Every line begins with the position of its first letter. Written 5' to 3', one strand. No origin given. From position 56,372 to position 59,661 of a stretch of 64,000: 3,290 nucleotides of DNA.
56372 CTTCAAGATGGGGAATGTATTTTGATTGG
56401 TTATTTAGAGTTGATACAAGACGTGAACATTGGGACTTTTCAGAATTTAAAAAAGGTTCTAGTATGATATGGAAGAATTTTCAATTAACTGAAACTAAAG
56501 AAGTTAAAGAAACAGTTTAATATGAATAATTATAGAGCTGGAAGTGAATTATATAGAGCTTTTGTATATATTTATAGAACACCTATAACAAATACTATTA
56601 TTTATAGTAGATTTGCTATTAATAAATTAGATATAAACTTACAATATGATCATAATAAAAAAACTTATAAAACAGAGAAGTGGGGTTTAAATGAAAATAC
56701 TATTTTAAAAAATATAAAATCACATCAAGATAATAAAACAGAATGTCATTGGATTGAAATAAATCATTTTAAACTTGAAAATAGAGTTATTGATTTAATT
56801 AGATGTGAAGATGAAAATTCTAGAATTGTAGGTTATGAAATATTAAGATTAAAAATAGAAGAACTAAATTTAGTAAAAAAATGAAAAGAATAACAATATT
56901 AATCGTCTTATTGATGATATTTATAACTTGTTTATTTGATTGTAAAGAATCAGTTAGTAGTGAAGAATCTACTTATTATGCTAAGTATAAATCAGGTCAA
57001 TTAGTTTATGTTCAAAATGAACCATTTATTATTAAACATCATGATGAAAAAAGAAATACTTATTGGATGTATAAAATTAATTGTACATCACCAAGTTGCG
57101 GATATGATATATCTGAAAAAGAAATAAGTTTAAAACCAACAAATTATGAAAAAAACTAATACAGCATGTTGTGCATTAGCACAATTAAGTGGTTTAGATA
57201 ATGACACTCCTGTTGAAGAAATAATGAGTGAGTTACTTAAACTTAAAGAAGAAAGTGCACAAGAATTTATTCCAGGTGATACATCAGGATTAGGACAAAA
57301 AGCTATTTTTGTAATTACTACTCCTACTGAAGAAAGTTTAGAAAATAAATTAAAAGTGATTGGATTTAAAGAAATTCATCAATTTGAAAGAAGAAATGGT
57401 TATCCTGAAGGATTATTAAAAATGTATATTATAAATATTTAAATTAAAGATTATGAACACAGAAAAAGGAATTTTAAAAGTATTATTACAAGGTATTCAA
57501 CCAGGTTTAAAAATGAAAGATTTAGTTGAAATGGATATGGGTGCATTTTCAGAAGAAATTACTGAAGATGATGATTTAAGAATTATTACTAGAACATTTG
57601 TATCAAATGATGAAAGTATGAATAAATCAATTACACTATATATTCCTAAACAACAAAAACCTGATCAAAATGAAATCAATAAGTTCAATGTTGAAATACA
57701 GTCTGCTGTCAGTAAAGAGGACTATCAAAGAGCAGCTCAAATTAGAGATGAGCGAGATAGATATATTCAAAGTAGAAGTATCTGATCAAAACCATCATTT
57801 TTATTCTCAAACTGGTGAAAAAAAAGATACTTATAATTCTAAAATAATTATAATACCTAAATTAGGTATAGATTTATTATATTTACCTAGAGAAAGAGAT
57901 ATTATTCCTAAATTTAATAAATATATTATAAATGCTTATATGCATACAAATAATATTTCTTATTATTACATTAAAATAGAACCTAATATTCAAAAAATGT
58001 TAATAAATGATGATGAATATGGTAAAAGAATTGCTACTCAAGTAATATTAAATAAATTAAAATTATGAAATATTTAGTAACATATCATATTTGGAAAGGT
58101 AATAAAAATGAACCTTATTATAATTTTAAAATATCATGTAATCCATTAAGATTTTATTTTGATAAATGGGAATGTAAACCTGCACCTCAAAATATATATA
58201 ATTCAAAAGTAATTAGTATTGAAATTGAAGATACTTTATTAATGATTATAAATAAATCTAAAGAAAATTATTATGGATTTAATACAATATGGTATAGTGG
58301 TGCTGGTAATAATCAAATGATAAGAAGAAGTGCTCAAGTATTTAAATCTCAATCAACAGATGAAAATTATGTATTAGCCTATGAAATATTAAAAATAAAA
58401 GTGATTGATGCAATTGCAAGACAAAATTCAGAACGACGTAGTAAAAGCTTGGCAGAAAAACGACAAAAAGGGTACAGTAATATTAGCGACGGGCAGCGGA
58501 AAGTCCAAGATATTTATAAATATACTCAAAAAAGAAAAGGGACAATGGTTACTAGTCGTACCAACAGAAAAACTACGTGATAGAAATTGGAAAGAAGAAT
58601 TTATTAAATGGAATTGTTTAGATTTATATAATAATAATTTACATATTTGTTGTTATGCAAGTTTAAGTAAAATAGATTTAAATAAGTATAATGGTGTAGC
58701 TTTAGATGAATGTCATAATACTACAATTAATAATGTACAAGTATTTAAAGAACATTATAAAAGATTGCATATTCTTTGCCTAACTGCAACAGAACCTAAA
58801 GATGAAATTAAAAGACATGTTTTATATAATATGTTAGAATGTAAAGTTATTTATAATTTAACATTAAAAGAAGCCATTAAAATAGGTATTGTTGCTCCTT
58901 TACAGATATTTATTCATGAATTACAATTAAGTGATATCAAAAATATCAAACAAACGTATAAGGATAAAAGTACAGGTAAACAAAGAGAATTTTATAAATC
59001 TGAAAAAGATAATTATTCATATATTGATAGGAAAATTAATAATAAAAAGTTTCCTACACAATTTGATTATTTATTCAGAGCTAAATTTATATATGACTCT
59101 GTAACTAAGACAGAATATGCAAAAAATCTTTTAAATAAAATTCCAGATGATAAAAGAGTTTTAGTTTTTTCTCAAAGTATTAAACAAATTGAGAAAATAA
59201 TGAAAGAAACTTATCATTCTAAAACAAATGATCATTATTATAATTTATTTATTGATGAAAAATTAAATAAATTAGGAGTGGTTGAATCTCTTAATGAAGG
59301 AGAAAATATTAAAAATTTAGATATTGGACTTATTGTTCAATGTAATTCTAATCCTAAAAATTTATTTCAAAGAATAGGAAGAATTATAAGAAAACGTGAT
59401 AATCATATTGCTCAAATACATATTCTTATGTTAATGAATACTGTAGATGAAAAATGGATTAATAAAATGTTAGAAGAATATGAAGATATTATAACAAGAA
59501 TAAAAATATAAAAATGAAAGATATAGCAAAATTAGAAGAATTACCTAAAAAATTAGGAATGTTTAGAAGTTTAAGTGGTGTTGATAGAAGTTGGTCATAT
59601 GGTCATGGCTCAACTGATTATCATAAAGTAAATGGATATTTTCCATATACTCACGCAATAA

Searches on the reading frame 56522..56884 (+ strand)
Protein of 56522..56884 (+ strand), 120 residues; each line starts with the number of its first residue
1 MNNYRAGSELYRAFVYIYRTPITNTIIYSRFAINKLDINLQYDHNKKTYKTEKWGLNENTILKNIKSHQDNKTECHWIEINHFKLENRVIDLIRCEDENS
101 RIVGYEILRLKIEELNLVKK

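Call 13: search_protein_families(library=pfam, max_evalue=1, proteins=[window:56522-56884:+])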
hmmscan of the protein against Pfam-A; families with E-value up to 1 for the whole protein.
window:56522-56884:+ (120 aa): 0 families

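Call 15: search_protein_families(library=phrogs, max_evalue=0.1, proteins=[window:56522-56884:+])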
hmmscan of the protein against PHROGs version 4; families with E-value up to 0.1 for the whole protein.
window:56522-56884:+ (120 aa): 0 families

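Call 43: search_protein_families(library=ncbifam, max_evalue=0.1, proteins=[window:56522-56884:+])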
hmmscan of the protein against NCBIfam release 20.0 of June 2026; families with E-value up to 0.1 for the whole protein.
window:56522-56884:+ (120 aa): 0 families

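Call 78: predict_structure(alignment_id=A9)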
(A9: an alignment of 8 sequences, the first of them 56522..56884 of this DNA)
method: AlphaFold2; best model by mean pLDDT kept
length: 120 residues; sequences in the alignment: 8
mean_pLDDT: 62.0   pTM: 0.52
mean pLDDT of the five models: 62.0, 55.0, 43.7, 41.2, 40.3
residues with pLDDT >= 90: 0; 70-90: 32; 50-70: 71; < 50: 17
segments of 3 or more residues with pLDDT < 50: 1-6, 65-72, 118-120
pLDDT, mean of each block of 10 residues (from residue 1): 44 63 58 66 58 54 50 54 75 83 80 60
secondary structure, 60 per line:
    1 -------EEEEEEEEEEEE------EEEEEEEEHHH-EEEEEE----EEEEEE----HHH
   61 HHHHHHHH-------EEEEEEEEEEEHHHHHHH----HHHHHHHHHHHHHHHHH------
elements in order: E8-19 E26-33 E38-43 E48-53 H58-68 E76-86 H87-93 H98-114

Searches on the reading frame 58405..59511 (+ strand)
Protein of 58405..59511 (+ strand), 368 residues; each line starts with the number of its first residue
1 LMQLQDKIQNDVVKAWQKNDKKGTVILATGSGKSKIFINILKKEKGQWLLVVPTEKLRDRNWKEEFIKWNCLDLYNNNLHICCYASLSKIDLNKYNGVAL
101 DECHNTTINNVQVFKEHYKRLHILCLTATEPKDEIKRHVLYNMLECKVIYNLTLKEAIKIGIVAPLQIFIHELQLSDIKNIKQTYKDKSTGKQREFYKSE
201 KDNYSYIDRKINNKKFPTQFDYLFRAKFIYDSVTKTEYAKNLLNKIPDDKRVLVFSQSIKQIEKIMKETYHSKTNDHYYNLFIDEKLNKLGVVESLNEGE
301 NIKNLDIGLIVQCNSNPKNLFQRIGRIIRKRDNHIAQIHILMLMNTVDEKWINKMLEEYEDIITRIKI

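Call 91: search_protein_families(library=pfam, max_evalue=0.001, proteins=[window:58405-59511:+])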
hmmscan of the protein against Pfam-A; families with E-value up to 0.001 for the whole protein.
window:58405-59511:+ (368 aa): 3 families
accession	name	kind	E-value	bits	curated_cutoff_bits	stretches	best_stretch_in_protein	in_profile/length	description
PF04851.21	ResIII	-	5.5e-09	36.6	22.5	1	4-129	7-161/164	Type III restriction enzyme, res subunit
PF00270.35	DEAD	-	1.3e-07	32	26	0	7-58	2-58/167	DEAD/DEAH box helicase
PF00271.37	Helicase_C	-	4.4e-07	30.6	23.5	1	235-330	2-109/110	Helicase conserved C-terminal domain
